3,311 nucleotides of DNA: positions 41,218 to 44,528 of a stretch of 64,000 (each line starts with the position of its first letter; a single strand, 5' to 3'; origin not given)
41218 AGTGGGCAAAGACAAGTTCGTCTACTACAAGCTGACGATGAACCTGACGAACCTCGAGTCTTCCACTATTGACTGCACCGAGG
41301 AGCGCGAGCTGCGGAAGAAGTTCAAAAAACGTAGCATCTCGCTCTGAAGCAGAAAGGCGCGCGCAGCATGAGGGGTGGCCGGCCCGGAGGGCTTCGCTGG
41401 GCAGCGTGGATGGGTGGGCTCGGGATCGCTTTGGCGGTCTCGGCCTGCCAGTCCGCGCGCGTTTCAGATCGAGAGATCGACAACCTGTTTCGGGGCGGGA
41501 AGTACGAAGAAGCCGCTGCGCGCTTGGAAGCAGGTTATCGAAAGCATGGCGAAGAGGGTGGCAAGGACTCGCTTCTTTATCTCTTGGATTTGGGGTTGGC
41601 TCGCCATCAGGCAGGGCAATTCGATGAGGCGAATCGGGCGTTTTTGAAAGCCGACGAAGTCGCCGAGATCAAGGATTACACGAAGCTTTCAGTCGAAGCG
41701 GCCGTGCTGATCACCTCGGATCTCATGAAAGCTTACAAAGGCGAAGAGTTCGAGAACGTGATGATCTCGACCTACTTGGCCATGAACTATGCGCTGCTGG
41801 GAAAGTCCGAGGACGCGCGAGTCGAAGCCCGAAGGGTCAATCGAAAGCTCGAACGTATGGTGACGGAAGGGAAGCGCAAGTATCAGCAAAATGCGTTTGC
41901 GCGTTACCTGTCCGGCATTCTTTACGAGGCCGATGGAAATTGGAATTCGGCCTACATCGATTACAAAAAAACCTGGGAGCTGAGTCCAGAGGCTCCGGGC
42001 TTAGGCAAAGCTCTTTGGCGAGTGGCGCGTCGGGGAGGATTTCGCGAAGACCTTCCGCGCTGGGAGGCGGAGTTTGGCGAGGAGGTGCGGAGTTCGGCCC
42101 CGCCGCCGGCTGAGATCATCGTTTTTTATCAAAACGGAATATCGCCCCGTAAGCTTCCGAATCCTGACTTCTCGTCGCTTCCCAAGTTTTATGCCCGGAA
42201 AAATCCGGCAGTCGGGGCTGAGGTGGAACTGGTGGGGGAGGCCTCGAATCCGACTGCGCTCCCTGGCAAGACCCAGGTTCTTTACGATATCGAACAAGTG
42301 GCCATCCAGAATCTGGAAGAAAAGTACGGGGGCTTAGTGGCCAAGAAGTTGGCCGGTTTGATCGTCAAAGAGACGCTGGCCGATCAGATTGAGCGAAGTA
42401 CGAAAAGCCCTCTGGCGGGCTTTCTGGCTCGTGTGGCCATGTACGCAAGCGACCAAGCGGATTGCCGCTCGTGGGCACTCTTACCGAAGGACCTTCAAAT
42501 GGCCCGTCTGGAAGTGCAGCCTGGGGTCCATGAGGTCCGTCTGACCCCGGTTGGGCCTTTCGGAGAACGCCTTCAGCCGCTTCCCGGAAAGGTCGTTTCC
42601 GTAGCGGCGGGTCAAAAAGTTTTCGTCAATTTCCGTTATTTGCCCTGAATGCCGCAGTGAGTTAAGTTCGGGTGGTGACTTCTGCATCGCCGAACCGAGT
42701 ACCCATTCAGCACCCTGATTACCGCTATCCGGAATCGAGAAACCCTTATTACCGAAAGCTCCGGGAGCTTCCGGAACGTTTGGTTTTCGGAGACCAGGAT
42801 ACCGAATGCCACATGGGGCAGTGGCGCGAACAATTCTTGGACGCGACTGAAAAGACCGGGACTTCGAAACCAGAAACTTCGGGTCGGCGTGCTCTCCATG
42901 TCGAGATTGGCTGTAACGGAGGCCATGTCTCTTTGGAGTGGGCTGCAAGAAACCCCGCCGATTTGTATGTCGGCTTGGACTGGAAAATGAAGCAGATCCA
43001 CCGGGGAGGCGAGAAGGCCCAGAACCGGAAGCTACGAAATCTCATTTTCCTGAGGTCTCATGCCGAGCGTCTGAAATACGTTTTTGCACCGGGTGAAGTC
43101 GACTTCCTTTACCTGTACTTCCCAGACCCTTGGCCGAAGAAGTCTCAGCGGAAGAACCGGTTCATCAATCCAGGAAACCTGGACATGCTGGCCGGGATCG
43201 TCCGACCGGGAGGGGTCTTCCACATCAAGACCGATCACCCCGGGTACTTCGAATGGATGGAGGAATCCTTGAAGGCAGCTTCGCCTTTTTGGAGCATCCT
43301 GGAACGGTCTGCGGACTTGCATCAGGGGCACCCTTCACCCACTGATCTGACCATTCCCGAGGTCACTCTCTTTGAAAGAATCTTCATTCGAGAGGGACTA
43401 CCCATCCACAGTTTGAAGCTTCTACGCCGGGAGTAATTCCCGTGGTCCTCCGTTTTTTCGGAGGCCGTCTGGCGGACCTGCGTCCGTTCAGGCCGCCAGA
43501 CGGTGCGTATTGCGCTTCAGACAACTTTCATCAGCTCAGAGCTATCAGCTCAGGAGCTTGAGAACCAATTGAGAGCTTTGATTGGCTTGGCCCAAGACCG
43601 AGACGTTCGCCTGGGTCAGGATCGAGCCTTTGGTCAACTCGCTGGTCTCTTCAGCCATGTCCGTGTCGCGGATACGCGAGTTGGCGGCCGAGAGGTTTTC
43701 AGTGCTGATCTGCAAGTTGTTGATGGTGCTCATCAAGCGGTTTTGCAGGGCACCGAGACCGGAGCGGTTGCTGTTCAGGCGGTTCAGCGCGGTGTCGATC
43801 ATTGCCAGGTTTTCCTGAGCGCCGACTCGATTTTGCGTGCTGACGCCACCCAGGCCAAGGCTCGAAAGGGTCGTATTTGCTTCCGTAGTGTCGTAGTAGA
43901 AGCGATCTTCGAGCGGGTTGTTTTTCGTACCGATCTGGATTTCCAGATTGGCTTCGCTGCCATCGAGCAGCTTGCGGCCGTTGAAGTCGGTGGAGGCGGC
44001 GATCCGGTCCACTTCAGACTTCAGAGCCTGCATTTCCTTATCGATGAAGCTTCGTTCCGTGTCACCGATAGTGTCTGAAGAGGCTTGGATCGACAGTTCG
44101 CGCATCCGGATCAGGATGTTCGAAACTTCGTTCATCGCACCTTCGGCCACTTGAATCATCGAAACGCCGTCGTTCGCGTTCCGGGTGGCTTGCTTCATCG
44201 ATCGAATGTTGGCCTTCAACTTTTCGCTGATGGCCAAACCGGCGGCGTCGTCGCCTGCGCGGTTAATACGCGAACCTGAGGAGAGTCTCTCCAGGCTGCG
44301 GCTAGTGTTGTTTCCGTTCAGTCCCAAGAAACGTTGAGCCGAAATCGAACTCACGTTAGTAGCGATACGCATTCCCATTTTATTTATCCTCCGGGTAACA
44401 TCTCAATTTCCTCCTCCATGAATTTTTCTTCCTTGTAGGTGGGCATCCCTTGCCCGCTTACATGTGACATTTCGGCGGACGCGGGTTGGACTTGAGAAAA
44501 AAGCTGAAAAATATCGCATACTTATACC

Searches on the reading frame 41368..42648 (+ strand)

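Call 35: search_protein_families(library=pfam, proteins=[window:41368-42648:+], max_evalue=0.00001)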
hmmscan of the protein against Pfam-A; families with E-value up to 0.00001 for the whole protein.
window:41368-42648:+ (426 aa): 0 families

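Call 70: search_protein_families(library=ncbifam, proteins=[window:41368-42648:+], max_evalue=0.001)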
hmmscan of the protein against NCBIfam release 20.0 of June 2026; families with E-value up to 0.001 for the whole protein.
window:41368-42648:+ (426 aa): 1 family
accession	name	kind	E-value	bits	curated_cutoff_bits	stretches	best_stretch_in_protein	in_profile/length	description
NF040586.1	FxSxx_TPR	equivalog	0.0006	18.4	300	0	42-195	568-701/830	FxSxx-COOH system tetratricopeptide repeat protein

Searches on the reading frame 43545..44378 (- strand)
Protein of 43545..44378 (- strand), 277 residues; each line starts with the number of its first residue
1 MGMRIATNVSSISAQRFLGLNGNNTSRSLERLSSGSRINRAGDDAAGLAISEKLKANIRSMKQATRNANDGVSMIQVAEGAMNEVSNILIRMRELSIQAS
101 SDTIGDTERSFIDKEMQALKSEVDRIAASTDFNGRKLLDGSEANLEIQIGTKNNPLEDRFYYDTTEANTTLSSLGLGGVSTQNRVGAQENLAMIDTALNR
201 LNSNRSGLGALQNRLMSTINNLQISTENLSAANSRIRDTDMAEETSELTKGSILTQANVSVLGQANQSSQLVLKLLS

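Call 87: find_encoding_contigs(protein=window:43545-44378:-, flank=1000, max_places=10)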
Protein window:43545-44378:- (277 aa): 19 contigs read that carry it; 10 places shown.
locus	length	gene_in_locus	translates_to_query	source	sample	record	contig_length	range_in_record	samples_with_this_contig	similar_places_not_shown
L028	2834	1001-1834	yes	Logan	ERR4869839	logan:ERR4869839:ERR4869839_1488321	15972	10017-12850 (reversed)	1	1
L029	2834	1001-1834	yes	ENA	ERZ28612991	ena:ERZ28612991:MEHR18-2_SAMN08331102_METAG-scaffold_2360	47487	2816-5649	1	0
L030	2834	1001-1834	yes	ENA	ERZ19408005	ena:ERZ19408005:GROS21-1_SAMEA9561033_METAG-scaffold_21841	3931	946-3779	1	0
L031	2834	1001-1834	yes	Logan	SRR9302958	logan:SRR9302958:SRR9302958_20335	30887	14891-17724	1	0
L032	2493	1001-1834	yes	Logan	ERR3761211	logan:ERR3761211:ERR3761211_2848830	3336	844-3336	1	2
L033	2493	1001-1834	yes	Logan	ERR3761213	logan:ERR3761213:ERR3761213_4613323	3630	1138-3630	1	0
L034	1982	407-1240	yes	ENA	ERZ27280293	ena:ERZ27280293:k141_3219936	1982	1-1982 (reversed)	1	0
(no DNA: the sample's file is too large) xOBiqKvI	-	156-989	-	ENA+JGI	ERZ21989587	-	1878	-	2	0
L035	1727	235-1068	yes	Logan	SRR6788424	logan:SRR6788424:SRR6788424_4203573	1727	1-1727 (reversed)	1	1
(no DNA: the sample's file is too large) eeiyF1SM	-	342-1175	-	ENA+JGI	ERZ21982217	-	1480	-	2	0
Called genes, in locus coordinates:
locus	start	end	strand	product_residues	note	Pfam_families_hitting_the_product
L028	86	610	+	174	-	-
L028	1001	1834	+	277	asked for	PF00669:Flagellin_N, PF00700:Flagellin_C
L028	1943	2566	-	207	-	PF02390:Methyltransf_4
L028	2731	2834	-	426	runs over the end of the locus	-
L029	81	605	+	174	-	-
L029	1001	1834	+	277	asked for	PF00669:Flagellin_N, PF00700:Flagellin_C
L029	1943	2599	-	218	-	PF02390:Methyltransf_4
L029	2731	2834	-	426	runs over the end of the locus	-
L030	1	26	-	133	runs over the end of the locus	-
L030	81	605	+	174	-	-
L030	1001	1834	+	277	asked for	PF00669:Flagellin_N, PF00700:Flagellin_C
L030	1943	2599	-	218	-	PF02390:Methyltransf_4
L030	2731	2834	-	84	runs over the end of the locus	?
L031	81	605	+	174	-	-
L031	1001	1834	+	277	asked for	PF00669:Flagellin_N, PF00700:Flagellin_C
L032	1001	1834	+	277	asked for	PF00669:Flagellin_N, PF00700:Flagellin_C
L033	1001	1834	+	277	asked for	PF00669:Flagellin_N, PF00700:Flagellin_C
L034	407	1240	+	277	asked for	PF00669:Flagellin_N, PF00700:Flagellin_C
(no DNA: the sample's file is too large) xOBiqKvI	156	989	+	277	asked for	PF00669:Flagellin_N, PF00700:Flagellin_C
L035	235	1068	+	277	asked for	PF00669:Flagellin_N, PF00700:Flagellin_C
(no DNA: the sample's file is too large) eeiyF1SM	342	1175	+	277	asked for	PF00669:Flagellin_N, PF00700:Flagellin_C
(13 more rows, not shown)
